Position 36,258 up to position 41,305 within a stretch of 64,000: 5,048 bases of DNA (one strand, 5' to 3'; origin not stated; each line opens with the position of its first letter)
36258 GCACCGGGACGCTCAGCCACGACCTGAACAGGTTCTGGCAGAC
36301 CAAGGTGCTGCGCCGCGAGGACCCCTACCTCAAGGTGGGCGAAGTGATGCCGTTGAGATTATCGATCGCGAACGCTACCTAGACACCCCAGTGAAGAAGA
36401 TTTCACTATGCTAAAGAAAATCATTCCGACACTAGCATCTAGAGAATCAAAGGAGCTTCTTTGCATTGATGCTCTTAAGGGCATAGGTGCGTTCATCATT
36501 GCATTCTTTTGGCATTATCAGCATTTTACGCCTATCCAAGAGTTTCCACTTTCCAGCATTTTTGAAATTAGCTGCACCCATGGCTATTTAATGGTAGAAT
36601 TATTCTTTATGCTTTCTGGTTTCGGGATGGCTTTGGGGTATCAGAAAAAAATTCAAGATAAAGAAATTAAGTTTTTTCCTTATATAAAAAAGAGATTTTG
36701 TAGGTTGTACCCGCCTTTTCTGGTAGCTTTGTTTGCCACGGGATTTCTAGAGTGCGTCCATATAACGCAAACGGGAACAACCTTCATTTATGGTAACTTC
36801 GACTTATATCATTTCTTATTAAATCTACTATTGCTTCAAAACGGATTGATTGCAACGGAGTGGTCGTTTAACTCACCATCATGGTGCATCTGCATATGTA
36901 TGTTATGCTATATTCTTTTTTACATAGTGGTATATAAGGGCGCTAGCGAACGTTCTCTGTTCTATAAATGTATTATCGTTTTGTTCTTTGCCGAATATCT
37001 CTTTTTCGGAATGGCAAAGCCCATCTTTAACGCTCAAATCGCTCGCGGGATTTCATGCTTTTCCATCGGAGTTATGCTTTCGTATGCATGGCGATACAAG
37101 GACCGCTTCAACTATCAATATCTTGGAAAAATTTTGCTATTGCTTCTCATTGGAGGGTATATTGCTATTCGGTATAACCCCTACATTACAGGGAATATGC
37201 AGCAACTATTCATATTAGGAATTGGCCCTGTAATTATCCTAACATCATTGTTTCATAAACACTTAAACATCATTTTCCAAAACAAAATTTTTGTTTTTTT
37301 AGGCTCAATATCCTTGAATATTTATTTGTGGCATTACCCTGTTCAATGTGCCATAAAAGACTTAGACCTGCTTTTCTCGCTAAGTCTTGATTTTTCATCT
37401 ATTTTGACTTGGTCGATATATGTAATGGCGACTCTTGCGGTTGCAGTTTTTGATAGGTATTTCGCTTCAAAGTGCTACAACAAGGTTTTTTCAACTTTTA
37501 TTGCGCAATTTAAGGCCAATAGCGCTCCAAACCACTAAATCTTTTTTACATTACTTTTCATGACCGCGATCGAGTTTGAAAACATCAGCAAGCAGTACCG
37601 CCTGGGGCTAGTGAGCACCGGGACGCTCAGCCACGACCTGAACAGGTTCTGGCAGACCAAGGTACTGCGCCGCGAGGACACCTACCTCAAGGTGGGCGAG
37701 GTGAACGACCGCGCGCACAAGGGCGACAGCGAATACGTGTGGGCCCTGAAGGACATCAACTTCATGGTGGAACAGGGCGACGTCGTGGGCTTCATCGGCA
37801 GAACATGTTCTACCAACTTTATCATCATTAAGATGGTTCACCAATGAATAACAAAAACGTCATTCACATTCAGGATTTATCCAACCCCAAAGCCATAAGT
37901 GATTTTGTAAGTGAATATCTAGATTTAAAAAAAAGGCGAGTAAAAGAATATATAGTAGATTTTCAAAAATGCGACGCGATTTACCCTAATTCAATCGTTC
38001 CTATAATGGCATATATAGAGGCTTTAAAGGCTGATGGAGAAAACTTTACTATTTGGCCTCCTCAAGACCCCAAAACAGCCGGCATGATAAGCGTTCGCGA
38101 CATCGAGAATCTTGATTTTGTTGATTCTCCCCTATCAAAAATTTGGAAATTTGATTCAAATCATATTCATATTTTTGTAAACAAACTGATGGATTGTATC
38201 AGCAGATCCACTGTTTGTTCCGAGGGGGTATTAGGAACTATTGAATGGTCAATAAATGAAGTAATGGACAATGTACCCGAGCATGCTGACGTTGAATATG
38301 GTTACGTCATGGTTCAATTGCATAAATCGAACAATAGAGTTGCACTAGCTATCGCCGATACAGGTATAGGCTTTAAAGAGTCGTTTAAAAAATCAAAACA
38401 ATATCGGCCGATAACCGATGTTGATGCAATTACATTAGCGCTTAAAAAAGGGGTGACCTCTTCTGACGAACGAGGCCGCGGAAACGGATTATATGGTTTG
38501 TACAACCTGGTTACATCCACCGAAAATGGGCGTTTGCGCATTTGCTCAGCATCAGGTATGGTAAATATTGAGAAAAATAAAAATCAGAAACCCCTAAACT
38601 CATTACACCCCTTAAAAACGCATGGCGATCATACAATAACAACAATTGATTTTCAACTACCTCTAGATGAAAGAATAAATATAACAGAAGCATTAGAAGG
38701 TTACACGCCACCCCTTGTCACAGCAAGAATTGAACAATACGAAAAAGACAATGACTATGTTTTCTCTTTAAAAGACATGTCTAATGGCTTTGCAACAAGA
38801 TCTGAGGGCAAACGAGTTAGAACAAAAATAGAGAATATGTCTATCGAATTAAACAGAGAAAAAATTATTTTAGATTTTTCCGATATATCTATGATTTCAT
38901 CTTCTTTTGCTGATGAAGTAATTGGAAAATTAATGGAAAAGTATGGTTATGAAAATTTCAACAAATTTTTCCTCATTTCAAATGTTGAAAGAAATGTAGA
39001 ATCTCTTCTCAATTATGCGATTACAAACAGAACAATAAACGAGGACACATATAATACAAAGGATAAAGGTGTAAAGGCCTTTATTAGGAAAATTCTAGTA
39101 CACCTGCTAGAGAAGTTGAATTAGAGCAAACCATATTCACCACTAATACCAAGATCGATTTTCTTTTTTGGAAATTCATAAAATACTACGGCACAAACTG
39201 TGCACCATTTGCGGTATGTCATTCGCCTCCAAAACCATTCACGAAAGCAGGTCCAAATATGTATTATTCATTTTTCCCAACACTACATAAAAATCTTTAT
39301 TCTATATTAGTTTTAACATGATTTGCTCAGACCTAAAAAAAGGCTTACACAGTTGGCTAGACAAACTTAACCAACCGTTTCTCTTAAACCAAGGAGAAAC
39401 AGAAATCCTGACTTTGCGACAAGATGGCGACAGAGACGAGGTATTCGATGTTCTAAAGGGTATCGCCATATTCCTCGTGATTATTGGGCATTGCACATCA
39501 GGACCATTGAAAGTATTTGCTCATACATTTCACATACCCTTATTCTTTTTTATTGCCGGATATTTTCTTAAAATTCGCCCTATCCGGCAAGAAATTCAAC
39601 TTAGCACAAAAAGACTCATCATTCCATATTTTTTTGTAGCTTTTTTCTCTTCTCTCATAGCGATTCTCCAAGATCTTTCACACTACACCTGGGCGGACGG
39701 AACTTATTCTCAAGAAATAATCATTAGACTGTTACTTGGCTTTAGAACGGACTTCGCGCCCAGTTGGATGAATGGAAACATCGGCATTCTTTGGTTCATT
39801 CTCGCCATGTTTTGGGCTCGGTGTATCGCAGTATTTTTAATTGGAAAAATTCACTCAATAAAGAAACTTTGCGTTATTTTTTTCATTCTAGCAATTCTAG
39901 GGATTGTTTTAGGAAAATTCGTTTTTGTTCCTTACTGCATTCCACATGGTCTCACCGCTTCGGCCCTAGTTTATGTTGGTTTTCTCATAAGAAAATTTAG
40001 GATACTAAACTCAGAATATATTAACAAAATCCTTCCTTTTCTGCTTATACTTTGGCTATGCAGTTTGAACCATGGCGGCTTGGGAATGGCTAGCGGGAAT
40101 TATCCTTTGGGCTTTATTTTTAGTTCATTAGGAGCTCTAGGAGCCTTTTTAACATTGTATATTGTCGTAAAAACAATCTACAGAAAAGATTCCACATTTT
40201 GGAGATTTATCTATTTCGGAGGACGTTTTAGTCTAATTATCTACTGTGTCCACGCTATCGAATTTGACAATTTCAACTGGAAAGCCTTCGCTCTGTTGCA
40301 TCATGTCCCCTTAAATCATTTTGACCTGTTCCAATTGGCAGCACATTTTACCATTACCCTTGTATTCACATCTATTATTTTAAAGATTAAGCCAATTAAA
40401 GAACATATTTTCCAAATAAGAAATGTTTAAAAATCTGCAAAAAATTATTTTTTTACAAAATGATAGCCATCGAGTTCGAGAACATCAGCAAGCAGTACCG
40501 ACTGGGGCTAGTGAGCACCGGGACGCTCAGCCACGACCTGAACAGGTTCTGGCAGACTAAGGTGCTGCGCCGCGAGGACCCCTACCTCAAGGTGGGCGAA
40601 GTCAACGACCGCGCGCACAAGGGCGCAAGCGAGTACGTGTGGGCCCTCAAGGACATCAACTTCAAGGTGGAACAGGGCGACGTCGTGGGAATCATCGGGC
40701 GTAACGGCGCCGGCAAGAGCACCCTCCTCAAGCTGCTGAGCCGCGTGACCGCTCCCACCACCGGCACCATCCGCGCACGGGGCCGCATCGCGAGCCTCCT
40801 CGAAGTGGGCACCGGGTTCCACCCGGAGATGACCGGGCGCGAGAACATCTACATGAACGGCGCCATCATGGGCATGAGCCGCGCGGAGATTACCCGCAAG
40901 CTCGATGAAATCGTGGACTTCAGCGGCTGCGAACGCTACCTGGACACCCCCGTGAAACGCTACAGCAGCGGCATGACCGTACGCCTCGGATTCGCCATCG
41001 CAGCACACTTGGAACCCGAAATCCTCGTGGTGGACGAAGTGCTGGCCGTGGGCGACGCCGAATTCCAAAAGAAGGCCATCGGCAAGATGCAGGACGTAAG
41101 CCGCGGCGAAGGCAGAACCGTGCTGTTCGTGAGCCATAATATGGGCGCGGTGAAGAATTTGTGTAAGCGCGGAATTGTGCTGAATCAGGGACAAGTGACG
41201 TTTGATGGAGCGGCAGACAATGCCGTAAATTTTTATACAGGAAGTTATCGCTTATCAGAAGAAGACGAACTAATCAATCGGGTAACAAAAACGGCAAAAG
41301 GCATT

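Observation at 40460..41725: Intact wzt is a chimera: GC-rich NBD joined to an AT-rich C-terminal domain matching the downstream GT block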

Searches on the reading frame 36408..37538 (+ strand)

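Call 6: search_protein_families(library=pfam, proteins=[window:36408-37538:+], max_evalue=0.01)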
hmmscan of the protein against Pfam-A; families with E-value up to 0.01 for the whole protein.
window:36408-37538:+ (376 aa): 1 family
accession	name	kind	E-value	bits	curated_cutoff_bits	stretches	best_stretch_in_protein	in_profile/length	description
PF01757.29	Acyl_transf_3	-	9.5e-26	91.1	31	1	19-347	3-322/326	Acyltransferase domain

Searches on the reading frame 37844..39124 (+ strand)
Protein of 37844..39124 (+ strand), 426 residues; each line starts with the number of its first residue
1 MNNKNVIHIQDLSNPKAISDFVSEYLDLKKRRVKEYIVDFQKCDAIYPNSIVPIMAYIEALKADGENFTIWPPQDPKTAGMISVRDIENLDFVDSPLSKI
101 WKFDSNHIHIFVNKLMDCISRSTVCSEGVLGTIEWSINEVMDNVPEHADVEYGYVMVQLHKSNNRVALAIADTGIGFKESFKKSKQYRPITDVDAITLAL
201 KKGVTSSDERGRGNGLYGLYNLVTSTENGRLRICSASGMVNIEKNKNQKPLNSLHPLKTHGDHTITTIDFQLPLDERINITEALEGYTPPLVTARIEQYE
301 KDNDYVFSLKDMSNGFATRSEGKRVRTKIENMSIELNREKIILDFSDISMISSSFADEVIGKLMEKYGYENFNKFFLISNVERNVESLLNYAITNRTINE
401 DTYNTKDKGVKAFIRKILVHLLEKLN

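Call 6: search_protein_families(library=pfam, proteins=[window:37844-39124:+], max_evalue=0.01)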
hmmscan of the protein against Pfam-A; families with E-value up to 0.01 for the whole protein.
window:37844-39124:+ (426 aa): 3 families
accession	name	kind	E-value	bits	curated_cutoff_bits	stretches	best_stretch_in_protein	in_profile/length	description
PF14213.11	DUF4325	-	8.9e-15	54.6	23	1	321-385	1-63/64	STAS-like domain of unknown function (DUF4325)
PF13581.12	HATPase_c_2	-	2.8e-05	24.6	27.4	1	118-225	17-111/127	Histidine kinase-like ATPase domain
PF02518.31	HATPase_c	-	6.1e-05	23.9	26.4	1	137-237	10-97/111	Histidine kinase-, DNA gyrase B-, and HSP90-like ATPase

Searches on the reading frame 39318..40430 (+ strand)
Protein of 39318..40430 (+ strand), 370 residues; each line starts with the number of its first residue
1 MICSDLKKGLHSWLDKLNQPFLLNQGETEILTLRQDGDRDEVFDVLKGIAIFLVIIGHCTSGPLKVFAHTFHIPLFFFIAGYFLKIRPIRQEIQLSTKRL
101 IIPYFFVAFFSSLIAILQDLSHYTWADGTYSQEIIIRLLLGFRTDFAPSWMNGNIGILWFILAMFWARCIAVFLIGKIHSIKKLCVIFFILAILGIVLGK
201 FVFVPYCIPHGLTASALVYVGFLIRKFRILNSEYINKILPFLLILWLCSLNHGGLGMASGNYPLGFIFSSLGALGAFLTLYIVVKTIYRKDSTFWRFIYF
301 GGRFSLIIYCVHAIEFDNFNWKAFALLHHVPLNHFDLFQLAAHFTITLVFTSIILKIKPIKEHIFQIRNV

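Call 6: search_protein_families(library=pfam, proteins=[window:39318-40430:+], max_evalue=0.01)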
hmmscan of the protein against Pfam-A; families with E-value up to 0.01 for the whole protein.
window:39318-40430:+ (370 aa): 1 family
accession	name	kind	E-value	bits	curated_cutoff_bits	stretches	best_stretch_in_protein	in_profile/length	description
PF01757.29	Acyl_transf_3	-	1.8e-19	70.4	31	1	43-328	4-301/326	Acyltransferase domain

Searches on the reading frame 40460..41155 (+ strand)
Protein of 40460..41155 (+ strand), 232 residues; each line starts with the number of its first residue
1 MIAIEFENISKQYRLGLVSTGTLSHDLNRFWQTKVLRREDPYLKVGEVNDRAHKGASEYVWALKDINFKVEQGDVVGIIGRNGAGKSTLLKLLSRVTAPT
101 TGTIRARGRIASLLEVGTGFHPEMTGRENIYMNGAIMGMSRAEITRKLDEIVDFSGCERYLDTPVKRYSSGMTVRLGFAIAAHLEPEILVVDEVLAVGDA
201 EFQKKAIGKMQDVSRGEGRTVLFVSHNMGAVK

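Call 69: find_related_loci(query=window:40460-41155:+, collection=metagenome_contigs, flank=4000)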
Query window:40460-41155:+ (232 aa) in metagenome_contigs; peptide patterns used: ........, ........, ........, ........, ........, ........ (x = any residue, [..] = any of these).
600 stretches matched a pattern (row limit reached: there are more); 565 encode a relative of the query (tblastn E <= 1e-3); the best 80 are kept; 80 distinct loci.
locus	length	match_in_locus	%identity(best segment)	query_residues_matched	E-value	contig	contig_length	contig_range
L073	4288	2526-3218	87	1-231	5e-142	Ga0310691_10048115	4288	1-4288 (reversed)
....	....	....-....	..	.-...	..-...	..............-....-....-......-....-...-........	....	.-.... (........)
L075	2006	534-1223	87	3-232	9e-149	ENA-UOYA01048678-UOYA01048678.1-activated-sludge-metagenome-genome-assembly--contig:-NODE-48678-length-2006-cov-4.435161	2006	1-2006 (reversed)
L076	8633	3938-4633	87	1-232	9e-139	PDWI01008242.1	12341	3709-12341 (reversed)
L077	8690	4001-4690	87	3-232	5e-138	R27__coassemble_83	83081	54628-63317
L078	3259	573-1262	85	3-232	4e-141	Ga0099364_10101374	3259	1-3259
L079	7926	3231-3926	86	1-232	4e-136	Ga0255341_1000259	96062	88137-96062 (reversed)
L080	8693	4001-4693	84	2-232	5e-133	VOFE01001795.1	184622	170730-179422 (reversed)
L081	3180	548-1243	82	1-232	6e-137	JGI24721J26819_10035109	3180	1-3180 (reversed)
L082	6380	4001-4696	83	1-232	6e-132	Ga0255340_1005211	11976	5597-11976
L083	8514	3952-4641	83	3-232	1e-131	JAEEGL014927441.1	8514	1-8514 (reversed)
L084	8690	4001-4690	81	3-232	6e-129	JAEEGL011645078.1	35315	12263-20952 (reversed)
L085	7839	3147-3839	81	2-232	1e-127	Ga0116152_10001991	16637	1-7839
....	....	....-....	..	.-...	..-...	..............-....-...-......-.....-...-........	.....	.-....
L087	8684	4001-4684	82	4-232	7e-126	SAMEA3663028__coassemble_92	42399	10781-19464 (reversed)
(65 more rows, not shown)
